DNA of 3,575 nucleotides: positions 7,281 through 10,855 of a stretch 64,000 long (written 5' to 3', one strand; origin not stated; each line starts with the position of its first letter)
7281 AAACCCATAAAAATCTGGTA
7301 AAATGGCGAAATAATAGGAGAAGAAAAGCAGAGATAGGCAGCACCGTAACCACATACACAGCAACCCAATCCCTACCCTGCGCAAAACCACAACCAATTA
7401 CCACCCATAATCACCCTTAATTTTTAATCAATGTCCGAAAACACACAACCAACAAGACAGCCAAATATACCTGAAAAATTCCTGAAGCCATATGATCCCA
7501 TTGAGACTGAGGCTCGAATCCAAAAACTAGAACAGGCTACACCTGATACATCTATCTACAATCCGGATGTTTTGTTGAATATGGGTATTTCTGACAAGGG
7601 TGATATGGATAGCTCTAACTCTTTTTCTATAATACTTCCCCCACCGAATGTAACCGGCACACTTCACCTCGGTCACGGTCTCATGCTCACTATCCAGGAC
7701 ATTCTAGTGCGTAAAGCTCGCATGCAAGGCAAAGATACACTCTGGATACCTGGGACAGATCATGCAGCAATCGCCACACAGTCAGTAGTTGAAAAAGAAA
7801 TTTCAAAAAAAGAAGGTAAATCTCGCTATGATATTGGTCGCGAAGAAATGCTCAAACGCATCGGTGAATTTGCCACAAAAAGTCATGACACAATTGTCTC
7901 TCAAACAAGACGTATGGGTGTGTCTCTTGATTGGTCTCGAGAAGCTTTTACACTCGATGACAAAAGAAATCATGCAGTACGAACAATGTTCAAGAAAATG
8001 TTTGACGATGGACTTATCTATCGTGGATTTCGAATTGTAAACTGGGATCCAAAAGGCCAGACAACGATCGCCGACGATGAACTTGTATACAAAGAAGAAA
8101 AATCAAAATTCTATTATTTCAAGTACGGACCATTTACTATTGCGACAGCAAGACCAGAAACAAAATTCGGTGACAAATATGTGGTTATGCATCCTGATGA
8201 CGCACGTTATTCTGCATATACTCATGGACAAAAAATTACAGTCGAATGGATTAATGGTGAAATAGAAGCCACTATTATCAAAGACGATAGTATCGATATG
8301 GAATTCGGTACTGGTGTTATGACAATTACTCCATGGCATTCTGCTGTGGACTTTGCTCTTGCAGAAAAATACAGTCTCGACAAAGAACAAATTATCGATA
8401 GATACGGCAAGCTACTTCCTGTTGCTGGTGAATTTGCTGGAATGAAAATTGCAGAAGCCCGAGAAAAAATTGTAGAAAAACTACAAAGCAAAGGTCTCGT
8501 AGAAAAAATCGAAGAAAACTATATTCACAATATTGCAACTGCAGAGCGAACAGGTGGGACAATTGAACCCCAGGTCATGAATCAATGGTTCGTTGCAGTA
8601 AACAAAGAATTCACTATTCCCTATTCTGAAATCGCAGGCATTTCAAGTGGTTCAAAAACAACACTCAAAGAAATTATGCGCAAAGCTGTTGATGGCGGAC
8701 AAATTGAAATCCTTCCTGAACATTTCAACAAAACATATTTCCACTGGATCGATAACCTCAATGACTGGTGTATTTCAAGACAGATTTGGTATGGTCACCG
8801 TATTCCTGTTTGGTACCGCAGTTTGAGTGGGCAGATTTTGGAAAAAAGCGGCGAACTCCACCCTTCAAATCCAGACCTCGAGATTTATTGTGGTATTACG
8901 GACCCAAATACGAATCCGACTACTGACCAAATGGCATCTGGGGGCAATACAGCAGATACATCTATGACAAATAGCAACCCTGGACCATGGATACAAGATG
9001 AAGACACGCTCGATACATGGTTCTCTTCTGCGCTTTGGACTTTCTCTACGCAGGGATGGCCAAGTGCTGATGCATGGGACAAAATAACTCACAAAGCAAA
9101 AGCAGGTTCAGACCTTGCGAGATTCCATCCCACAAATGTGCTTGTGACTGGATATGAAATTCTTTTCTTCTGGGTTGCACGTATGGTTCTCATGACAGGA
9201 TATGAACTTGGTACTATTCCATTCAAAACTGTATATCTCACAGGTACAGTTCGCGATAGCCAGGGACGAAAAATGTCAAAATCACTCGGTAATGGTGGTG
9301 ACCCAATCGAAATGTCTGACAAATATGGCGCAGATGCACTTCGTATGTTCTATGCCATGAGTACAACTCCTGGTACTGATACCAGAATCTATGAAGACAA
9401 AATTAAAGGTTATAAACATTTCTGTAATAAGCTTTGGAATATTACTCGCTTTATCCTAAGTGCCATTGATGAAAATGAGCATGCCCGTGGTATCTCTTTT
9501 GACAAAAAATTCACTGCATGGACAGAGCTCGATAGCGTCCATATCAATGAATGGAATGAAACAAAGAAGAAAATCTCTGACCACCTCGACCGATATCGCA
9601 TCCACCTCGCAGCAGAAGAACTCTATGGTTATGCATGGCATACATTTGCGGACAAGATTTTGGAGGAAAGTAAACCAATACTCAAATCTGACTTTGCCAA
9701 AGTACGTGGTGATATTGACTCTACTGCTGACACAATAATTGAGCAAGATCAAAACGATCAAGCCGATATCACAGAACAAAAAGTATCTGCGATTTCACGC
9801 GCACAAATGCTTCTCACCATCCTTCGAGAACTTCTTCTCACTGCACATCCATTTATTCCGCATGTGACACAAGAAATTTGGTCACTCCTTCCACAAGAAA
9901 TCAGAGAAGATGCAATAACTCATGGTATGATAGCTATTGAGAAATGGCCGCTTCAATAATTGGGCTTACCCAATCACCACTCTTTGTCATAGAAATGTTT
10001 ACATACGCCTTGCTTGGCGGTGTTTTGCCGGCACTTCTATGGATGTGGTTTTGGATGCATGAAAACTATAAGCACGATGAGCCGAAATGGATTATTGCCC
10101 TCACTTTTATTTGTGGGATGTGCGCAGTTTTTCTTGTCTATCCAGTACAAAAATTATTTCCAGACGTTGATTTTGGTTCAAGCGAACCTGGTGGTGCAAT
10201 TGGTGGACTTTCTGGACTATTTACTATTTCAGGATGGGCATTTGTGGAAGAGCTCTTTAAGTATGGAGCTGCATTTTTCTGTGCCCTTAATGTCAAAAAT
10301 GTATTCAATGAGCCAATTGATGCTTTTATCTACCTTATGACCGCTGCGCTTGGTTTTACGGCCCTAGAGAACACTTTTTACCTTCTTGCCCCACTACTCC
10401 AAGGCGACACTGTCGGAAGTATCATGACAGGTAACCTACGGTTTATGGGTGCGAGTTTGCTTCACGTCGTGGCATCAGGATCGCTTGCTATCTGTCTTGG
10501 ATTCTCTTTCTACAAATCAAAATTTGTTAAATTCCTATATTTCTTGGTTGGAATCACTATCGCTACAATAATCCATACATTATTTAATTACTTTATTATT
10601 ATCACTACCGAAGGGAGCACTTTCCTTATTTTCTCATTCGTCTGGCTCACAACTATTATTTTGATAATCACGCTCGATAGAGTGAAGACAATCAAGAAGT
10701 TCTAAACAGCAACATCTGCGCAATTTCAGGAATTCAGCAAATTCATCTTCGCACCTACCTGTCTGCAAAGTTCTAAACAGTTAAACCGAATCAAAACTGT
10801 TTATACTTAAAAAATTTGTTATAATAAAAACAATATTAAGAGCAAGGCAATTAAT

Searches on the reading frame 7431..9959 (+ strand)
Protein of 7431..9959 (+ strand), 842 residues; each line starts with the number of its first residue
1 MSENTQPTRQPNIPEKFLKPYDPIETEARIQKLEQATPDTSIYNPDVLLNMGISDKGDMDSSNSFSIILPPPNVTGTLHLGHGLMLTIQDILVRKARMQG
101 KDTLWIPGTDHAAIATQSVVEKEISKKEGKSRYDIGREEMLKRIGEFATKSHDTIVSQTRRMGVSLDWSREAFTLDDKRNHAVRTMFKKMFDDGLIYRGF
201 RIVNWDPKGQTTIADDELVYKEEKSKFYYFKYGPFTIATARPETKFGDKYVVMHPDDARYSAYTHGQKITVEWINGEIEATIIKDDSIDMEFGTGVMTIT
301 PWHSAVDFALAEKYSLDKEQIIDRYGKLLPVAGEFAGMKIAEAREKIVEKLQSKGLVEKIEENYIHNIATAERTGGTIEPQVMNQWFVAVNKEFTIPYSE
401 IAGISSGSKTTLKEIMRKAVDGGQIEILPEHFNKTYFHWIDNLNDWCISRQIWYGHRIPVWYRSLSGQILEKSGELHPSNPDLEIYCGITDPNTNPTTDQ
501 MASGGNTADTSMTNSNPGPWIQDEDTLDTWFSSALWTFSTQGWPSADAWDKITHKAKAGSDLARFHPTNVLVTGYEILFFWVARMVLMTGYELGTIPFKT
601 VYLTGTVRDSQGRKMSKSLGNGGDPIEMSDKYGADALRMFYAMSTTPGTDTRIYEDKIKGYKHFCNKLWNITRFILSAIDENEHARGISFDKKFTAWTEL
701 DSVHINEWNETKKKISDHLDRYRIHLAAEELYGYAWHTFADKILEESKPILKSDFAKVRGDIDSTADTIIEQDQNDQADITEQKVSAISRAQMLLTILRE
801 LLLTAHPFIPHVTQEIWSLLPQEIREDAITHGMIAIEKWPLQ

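Call 31: search_protein_families(library=pfam, proteins=[window:7431-9959:+], max_evalue=0.00001)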
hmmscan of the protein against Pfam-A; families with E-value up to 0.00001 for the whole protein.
window:7431-9959:+ (842 aa): 3 families
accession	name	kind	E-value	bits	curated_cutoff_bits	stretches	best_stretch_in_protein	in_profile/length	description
PF00133.28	tRNA-synt_1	-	1.9e-116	389.7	22.7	1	61-652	21-412/414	tRNA synthetases class I (I, L, M and V)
PF09334.17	tRNA-synt_1g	-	2.6e-16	59.8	20.1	1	72-215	8-132/391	tRNA synthetases class I (M)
PF08264.19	Anticodon_1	-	1.4e-15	57.9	25.1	2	705-754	5-54/148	Anticodon-binding domain of tRNA ligase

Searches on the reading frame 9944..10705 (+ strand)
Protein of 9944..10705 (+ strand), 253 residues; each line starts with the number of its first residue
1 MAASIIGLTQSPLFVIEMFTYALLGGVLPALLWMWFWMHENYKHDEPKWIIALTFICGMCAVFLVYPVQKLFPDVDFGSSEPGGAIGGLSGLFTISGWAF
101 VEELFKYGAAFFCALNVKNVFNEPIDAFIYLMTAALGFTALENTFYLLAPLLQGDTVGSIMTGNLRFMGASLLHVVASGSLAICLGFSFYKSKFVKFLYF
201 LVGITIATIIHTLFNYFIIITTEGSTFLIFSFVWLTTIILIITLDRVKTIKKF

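Call 31: search_protein_families(library=pfam, proteins=[window:9944-10705:+], max_evalue=0.00001)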
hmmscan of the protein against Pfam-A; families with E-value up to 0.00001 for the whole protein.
window:9944-10705:+ (253 aa): 1 family
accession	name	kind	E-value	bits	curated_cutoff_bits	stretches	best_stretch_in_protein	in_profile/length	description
PF13367.11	PrsW-protease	-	6.9e-25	88.2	23.5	1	46-235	1-189/196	PrsW family intramembrane metalloprotease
